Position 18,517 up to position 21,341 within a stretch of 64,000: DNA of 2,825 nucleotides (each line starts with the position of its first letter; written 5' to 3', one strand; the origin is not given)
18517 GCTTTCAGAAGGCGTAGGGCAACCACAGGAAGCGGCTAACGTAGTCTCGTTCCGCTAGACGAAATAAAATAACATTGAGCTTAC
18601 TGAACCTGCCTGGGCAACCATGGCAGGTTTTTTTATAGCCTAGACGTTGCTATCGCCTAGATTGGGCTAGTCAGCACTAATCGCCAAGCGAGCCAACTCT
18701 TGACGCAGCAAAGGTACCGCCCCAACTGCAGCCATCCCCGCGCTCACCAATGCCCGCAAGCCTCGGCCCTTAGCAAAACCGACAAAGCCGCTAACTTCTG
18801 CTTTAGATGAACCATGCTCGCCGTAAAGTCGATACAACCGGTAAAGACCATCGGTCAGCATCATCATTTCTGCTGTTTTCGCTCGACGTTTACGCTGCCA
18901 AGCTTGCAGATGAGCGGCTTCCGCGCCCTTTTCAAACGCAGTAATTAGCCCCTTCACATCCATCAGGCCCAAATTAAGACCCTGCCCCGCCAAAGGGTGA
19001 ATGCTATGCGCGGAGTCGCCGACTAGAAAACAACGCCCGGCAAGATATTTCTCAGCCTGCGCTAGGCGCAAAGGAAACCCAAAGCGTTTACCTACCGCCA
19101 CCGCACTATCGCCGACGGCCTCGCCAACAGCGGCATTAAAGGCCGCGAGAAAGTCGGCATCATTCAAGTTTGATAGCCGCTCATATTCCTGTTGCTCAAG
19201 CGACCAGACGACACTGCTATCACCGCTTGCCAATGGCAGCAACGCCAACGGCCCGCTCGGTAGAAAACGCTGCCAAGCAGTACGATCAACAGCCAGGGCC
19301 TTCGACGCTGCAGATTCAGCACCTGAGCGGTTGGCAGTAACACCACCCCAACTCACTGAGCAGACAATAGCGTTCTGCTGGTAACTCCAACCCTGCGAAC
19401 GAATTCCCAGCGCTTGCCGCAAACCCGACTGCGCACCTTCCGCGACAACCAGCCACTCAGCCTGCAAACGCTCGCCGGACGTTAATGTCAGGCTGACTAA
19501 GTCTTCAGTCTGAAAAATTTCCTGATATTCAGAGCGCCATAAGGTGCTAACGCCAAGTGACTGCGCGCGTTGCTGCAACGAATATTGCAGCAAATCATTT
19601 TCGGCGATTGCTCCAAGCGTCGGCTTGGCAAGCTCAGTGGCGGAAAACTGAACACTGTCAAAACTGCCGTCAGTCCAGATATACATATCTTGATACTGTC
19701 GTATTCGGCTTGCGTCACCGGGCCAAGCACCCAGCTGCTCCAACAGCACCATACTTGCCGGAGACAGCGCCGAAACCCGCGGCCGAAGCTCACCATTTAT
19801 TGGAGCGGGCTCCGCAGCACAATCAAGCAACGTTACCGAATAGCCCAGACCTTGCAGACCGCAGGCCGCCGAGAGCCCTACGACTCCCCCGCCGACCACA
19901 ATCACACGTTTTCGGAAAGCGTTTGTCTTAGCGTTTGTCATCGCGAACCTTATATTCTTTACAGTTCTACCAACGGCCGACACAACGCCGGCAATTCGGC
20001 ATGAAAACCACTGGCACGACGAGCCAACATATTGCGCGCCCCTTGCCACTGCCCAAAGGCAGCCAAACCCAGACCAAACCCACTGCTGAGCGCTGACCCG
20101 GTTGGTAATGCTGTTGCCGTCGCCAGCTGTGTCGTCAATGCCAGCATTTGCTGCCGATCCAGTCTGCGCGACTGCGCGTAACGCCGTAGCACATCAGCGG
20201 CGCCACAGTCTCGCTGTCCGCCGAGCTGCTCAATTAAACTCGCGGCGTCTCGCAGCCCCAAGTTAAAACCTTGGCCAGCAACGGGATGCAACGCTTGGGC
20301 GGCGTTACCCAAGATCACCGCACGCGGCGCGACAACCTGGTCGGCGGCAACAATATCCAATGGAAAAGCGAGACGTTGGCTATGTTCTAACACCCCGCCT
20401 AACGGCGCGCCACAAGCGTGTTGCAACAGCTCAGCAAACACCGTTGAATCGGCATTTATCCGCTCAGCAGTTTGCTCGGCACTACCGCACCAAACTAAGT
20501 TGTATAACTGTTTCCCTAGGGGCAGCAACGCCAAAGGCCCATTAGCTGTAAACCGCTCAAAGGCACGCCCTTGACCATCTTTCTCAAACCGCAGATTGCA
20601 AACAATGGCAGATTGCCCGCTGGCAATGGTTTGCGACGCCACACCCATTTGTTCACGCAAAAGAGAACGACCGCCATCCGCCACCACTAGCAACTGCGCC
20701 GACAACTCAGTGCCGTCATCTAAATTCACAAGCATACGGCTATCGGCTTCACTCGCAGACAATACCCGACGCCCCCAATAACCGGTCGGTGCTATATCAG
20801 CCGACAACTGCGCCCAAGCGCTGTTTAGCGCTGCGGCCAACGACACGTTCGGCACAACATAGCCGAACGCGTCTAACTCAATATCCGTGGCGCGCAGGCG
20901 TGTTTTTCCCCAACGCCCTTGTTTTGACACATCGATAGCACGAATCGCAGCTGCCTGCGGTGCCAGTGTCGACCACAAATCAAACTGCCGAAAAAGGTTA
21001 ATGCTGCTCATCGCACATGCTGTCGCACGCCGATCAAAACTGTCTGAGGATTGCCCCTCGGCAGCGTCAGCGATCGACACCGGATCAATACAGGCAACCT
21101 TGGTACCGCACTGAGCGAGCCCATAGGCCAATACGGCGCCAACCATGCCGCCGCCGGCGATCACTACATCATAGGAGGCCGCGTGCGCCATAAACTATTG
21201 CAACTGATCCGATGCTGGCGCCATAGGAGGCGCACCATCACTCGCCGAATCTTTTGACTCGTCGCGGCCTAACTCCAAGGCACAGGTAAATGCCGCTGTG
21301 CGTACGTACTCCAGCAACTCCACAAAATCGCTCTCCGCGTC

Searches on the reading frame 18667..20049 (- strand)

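Call 99: search_protein_families(library=pfam, proteins=[window:18667-20049:-], max_evalue=0.00001)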
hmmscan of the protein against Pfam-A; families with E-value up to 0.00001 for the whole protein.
window:18667-20049:- (460 aa): 5 families
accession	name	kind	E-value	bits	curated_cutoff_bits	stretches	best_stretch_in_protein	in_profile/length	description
PF01494.25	FAD_binding_3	-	5.1e-31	108.6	22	1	48-396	3-346/349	FAD binding domain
PF07992.20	Pyr_redox_2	-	5.7e-10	39.5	26.1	1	39-82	135-178/291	Pyridine nucleotide-disulphide oxidoreductase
PF01266.30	DAO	-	3.2e-09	37.2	27.9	1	48-82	1-35/353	FAD dependent oxidoreductase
PF00070.33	Pyr_redox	-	8.6e-07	29.8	22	0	48-81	1-34/82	Pyridine nucleotide-disulphide oxidoreductase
PF03486.20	HI0933_like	-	6.3e-06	26.3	50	0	157-241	114-199/244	HI0933-like protein Rossmann domain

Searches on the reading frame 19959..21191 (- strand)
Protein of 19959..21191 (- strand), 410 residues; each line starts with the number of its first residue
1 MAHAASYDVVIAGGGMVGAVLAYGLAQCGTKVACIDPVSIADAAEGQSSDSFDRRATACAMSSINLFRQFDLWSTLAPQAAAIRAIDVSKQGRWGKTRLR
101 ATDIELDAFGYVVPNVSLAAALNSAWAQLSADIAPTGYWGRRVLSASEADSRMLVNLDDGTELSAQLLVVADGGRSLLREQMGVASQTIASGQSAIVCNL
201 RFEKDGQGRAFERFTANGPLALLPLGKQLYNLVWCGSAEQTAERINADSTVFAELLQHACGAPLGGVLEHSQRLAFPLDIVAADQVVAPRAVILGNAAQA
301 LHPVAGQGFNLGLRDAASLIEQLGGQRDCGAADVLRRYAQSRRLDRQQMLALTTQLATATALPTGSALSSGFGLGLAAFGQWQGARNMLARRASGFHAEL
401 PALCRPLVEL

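Call 99: search_protein_families(library=pfam, proteins=[window:19959-21191:-], max_evalue=0.00001)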
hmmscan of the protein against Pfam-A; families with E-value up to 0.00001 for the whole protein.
window:19959-21191:- (410 aa): 1 family
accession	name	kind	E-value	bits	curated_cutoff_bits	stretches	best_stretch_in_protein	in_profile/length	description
PF01494.25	FAD_binding_3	-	5.4e-22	78.9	22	1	7-350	2-346/349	FAD binding domain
